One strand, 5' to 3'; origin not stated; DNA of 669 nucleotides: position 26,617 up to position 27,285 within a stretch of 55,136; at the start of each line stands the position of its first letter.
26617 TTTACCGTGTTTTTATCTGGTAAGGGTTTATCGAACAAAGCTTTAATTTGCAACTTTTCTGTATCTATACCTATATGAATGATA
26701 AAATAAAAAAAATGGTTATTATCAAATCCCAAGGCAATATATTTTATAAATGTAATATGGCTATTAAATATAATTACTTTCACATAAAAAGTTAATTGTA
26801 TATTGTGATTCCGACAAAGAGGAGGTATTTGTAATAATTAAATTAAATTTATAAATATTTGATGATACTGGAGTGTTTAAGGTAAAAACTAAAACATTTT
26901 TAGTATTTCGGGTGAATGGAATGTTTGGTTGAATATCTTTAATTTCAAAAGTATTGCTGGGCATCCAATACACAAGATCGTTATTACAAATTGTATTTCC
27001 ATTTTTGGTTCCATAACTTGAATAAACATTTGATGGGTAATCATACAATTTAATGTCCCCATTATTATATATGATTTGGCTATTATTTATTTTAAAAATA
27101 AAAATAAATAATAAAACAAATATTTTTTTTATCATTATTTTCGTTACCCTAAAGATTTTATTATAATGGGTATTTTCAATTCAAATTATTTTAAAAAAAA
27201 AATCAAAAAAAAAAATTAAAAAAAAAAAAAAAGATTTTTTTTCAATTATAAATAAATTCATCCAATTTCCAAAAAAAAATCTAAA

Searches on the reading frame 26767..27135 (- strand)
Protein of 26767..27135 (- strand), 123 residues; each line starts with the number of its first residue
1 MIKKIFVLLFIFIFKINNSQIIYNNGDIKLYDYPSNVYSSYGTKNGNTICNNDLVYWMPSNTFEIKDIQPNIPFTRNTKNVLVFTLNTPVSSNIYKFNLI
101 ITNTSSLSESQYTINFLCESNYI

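Call 62: search_protein_families(library=pfam, proteins=[window:26767-27135:-], max_evalue=0.01)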
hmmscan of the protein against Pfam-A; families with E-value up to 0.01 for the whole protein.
seq(123 aa): 0 families
